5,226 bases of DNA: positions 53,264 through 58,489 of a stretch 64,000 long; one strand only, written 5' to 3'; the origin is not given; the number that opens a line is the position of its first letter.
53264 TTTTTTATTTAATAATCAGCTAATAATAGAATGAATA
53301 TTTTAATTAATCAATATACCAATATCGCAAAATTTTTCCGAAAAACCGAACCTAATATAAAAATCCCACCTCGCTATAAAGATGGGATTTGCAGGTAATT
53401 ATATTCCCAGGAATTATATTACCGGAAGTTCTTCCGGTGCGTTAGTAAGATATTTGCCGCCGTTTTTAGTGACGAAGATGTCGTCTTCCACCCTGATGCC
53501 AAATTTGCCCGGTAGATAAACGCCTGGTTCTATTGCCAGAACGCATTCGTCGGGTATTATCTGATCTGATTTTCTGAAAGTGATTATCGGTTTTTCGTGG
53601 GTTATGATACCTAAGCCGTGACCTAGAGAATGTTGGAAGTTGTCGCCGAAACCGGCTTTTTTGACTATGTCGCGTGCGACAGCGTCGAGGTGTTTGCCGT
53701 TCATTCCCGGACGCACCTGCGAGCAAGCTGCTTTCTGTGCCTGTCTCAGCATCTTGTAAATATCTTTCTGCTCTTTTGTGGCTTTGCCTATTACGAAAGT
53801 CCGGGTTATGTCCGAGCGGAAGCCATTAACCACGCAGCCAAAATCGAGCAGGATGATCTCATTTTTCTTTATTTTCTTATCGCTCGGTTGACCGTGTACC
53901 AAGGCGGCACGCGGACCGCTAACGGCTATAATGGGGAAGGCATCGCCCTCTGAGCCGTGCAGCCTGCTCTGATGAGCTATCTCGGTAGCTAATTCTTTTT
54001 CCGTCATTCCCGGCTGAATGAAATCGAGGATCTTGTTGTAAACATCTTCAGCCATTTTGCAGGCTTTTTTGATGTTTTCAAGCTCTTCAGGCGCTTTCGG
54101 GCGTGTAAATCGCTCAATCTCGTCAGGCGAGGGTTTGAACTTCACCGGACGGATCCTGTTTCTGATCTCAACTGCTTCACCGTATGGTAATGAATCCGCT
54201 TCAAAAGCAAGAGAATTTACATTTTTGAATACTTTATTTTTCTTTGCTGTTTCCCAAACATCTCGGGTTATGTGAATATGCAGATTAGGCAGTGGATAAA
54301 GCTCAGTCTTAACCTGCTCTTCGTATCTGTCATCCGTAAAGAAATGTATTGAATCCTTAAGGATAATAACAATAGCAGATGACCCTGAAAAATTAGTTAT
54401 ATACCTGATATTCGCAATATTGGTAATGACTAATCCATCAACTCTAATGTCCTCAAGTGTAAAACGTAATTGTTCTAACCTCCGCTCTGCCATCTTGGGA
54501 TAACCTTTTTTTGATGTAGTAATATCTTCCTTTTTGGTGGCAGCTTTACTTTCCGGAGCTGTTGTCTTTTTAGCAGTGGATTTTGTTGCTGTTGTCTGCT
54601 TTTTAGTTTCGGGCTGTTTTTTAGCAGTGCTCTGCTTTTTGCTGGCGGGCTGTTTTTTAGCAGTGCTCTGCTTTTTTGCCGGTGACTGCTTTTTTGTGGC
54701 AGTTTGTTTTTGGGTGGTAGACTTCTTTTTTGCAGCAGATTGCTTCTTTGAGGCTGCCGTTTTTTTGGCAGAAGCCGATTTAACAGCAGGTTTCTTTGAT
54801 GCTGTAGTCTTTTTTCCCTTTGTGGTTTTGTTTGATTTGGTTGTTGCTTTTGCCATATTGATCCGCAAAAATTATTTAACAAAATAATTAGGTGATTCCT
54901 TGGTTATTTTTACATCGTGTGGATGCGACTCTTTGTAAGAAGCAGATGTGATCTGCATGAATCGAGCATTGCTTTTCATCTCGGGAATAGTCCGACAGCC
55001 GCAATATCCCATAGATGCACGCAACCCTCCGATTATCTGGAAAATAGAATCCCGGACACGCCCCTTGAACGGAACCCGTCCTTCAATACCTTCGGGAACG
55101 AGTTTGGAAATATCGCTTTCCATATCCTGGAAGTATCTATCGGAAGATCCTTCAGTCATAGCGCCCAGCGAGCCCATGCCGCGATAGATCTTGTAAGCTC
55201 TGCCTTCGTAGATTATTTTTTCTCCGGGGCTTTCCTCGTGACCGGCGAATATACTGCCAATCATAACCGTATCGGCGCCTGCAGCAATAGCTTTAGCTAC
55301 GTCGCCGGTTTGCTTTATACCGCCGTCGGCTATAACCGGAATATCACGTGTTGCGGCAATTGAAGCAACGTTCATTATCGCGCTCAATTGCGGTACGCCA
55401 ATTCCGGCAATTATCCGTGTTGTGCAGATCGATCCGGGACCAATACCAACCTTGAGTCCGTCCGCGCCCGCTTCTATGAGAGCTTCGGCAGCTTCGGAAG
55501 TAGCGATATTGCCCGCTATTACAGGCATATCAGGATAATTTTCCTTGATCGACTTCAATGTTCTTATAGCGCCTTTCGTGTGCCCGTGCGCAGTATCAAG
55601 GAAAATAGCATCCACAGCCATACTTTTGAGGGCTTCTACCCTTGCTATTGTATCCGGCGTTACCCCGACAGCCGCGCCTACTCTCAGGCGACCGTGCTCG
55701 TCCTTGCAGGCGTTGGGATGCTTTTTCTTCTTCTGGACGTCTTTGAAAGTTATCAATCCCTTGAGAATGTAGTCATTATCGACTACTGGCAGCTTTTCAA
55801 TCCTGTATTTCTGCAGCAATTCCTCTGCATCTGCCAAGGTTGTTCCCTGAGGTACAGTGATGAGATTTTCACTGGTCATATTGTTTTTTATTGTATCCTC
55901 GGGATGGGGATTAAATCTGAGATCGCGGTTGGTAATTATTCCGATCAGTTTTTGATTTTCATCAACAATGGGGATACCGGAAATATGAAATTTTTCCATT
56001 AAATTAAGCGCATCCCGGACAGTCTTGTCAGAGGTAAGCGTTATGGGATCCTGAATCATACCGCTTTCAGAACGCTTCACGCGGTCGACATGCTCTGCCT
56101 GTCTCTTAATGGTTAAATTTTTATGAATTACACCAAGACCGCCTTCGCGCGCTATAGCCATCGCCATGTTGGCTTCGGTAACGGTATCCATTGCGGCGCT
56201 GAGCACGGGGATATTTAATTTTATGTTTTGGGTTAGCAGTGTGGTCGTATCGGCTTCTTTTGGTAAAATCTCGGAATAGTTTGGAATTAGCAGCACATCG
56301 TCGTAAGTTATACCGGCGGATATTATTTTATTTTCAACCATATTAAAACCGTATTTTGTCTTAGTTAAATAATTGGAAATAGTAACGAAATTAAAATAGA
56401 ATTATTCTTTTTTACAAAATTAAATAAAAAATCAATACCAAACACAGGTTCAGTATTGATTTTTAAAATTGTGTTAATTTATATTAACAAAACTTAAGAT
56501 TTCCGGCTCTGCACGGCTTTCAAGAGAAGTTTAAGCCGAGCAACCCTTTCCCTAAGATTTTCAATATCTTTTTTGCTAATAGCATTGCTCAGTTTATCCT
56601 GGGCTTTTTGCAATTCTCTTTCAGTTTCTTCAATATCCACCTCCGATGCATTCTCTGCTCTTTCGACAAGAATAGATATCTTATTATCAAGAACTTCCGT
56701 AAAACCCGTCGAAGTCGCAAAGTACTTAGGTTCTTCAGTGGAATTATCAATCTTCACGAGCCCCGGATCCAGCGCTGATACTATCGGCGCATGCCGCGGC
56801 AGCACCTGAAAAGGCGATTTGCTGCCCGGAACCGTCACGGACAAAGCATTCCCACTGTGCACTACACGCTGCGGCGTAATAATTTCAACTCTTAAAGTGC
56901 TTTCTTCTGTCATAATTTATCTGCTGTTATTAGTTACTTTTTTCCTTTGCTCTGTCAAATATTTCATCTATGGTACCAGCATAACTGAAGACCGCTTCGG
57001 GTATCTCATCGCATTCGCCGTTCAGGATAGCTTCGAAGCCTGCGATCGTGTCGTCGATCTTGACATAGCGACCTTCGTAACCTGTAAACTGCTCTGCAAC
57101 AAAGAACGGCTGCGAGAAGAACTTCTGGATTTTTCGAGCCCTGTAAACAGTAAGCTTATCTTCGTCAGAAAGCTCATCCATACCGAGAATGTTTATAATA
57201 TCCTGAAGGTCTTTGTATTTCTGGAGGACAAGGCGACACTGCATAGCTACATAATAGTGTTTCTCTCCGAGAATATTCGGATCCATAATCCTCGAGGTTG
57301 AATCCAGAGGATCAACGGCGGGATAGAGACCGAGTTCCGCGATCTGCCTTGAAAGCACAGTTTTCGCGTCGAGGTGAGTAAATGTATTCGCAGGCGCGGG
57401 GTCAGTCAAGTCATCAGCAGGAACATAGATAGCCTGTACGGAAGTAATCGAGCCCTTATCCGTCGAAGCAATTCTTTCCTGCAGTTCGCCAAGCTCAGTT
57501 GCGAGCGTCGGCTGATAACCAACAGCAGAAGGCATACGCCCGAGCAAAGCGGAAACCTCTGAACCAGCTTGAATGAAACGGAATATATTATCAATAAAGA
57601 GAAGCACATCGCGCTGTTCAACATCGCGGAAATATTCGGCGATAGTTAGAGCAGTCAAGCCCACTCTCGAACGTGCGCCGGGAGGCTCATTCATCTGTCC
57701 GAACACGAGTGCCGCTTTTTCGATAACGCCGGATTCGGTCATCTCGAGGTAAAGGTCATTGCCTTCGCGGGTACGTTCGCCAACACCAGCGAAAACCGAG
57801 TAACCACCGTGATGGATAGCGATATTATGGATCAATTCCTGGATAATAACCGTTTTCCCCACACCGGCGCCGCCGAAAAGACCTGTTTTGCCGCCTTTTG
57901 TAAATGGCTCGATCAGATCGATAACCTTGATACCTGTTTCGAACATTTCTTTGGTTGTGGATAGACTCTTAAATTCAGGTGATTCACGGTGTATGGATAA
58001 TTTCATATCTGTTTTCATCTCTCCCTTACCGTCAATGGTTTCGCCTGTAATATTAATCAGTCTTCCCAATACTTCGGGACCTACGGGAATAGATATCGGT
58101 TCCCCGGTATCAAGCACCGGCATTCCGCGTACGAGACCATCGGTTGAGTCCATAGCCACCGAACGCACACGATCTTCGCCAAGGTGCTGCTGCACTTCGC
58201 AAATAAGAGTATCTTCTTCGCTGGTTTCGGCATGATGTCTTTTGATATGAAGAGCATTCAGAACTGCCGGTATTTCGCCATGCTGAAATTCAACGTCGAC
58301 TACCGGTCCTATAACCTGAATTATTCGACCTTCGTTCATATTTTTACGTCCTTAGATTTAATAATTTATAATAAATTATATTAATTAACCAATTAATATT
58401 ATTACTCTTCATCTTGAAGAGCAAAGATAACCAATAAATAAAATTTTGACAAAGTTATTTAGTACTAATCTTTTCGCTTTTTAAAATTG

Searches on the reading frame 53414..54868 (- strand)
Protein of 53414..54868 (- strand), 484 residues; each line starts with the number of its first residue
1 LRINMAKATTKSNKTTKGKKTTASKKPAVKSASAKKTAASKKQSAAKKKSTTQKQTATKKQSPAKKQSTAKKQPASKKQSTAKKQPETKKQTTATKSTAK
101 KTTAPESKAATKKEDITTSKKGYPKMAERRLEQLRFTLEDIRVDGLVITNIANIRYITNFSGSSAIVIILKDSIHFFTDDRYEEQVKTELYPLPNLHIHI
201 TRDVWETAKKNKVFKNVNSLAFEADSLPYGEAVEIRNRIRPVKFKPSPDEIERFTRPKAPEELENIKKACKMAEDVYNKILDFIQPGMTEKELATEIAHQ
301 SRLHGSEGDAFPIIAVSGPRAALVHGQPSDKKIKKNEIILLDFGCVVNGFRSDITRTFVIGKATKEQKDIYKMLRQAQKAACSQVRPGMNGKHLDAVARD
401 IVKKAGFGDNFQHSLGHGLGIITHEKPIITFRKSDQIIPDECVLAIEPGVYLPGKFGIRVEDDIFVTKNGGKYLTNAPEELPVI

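Call 94: search_protein_families(library=ncbifam, proteins=[window:53414-54868:-], max_evalue=0.0001)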
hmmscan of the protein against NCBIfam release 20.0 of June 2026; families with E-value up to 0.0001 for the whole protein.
window:53414-54868:- (484 aa): 14 families
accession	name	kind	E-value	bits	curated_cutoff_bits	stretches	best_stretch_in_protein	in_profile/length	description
NF040821.1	dipep_PepQ_Arch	equivalog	7.9e-68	229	630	1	130-481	2-345/346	Xaa-Pro dipeptidase PepQ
NF007310.0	PRK09795.1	equivalog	5.8e-63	212.9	393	1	131-479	4-353/361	aminopeptidase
NF008131.0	PRK10879.1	equivalog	2.5e-28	99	465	1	258-476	174-419/438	Xaa-Pro aminopeptidase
TIGR00500.1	met_pdase_I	equivalog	1.8e-24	86.6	171.35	1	259-452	5-205/247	type I methionyl aminopeptidase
NF038259.1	ectoine_DoeA_2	exception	5.6e-23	81.3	575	1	112-475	3-377/386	ectoine hydrolase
NF011720.0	PRK15173.1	subfamily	6.5e-19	68.1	420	1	249-481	107-339/343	peptidase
NF011173.0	PRK14575.1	equivalog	1e-18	67.5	850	1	244-481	165-402/406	putative peptidase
NF011174.0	PRK14576.1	subfamily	2.2e-17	63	487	1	257-476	177-396/405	putative endopeptidase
NF008970.0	PRK12318.1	equivalog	4.4e-17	62.2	267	1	258-450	44-244/291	methionyl aminopeptidase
TIGR02993.1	ectoine_eutD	equivalog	1.5e-14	53.9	613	1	257-481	158-387/391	ectoine hydrolase DoeA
NF043017.1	DimsulpropLyDddP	equivalog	1.3e-12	47.3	600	1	255-478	203-437/443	dimethylsulfonioproprionate lyase DddP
NF010133.0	PRK13607.1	equivalog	1.7e-12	47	339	1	256-397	160-300/443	Xaa-Pro dipeptidase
NF009533.0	PRK12897.1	equivalog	9.3e-11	41.5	488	1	259-452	6-206/248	type I methionyl aminopeptidase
TIGR00501.1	met_pdase_II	equivalog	2.3e-10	40.5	222.65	1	262-420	4-158/295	type II methionyl aminopeptidase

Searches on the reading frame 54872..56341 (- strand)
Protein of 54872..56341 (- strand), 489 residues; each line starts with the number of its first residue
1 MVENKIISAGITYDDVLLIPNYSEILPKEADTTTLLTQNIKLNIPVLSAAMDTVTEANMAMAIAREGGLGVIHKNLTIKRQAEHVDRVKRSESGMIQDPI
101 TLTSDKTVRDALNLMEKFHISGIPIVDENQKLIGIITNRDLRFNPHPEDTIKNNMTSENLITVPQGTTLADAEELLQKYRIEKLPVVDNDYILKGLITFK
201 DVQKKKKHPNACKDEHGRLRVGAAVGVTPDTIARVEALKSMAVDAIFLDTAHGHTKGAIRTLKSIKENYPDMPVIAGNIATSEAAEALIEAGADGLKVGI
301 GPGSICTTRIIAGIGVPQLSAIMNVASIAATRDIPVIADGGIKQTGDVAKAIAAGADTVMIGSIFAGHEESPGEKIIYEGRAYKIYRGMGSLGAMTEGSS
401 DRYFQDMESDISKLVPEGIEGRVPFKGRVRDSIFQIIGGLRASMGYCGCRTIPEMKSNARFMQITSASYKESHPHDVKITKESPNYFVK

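Call 94: search_protein_families(library=ncbifam, proteins=[window:54872-56341:-], max_evalue=0.0001)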
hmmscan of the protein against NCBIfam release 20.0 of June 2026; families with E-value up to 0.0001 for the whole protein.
window:54872-56341:- (489 aa): 44 families (the best 25 are shown)
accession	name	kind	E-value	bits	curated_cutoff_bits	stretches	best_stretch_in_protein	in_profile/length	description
TIGR01302.1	IMP_dehydrog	equivalog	6.1e-186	618.7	481.5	1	10-456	1-449/450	IMP dehydrogenase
NF005311.0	PRK06843.1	equivalog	3.4e-135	451.1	779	2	197-477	120-400/404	inosine 5-monophosphate dehydrogenase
NF005869.0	PRK07807.1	equivalog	6.1e-101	338.8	549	1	5-476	7-476/479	GuaB1 family IMP dehydrogenase-related protein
NF052358.1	GMPRedGuaB1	equivalog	2.4e-98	330.4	675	1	3-474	5-474/479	GMP reductase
NF005493.0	PRK07107.1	equivalog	8.8e-93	311.5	585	1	11-482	10-496/502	IMP dehydrogenase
TIGR01303.1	IMP_DH_rel_1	equivalog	1.2e-88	298.1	562.75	1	8-475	9-473/475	GuaB1 family IMP dehydrogenase-related protein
NF003470.0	PRK05096.1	equivalog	3e-61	207.5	397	1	199-466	78-338/347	GMP reductase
NF003966.0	PRK05458.1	equivalog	1.3e-57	195.6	344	2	219-457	87-311/327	GMP reductase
TIGR01305.1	GMP_reduct_1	equivalog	1.7e-56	191.7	492.15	1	241-466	120-337/343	GMP reductase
TIGR01306.1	GMP_reduct_2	equivalog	4.2e-50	171.1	465.65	1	221-455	85-305/321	GMP reductase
TIGR01304.1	IMP_DH_rel_2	equivalog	1.2e-32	113.6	342.1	2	245-382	160-303/365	GuaB3 family IMP dehydrogenase-related protein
NF038279.1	TF_CBS_SpxR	exception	1.9e-13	50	600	1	38-207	152-306/427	CBS-HotDog domain-containing transcription factor SpxR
NF011447.0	PRK14869.2-3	equivalog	2.1e-12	46.4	522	2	95-141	74-120/540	putative manganese-dependent inorganic diphosphatase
NF011449.0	PRK14869.2-5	equivalog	2.4e-12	46.6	411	1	150-205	68-123/451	putative manganese-dependent inorganic diphosphatase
TIGR01186.1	proV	subfamily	1.5e-11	44.1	326.6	1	85-198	238-349/363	betaine/proline/choline family ABC transporter ATP-binding protein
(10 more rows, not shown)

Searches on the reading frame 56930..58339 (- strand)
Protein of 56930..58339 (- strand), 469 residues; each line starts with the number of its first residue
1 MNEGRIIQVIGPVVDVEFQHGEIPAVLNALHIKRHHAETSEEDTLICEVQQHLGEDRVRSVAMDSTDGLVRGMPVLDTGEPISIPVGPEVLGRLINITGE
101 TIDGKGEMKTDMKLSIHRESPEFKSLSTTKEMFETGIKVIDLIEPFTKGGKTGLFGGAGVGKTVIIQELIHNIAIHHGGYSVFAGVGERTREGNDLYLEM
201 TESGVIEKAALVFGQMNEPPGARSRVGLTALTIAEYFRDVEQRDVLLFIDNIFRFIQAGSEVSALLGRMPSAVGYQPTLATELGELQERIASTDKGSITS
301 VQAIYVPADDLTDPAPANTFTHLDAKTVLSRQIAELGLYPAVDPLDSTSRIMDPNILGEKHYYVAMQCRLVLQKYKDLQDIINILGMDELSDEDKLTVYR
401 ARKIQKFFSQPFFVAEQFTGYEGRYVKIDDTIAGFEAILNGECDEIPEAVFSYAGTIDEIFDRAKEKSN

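Call 94: search_protein_families(library=ncbifam, proteins=[window:56930-58339:-], max_evalue=0.0001)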
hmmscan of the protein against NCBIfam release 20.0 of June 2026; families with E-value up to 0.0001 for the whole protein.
window:56930-58339:- (469 aa): 35 families (the best 25 are shown)
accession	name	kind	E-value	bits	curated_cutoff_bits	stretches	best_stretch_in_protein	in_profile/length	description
TIGR01039.1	atpD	equivalog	5.2e-242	803.6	462.85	1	3-466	2-461/462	F0F1 ATP synthase subunit beta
TIGR03305.1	alt_F1F0_F1_bet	exception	5.5e-181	602.2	752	1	4-459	1-448/449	alternate F1F0 ATPase, F1 subunit beta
NF045858.1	glide_MMOB1670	exception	4.6e-154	514.7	850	1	35-465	257-691/705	MMOB1670 family gliding motility ATPase complex subunit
NF045934.1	MSC_0618_beta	exception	6.4e-130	434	570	1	4-460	1-450/451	MSC_0618 family F1-like ATPase beta subunit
TIGR02546.1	III_secr_ATP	equivalog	4.6e-67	226.6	604.75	1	3-412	6-405/423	type III secretion system ATPase SctN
TIGR03498.1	FliI_clade3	equivalog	1.4e-66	224.9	587.45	1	15-410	5-399/418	flagellar protein export ATPase FliI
TIGR03496.1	FliI_clade1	equivalog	1.6e-66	224.9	619.1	1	38-412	27-398/414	flagellar protein export ATPase FliI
TIGR01026.1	fliI_yscN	subfamily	7.6e-66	222.7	379.5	1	3-415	24-425/440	FliI/YscN family ATPase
TIGR03497.1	FliI_clade2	equivalog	1.7e-63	215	629.8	1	4-410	1-394/413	flagellar protein export ATPase FliI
NF005391.0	PRK06936.1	equivalog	2.7e-56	191.2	657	1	23-410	35-419/439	type III secretion system ATPase SctN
NF005295.0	PRK06820.1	equivalog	2.4e-52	178.4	690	1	44-411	60-421/440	EscN/YscN/HrcN family type III secretion system ATPase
NF006012.0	PRK08149.1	equivalog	2.4e-52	178.3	594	1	42-414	42-415/431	type III secretion system ATPase SctN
NF006290.1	PRK08472.1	equivalog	3.1e-52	177.9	644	1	61-411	69-415/433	flagellar protein export ATPase FliI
NF006575.0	PRK09099.1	subfamily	8.6e-52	176.3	706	1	65-411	81-423/443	type III secretion system ATPase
NF003235.0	PRK04196.1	subfamily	2.6e-47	161.6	349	1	56-408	51-413/462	V-type ATP synthase subunit B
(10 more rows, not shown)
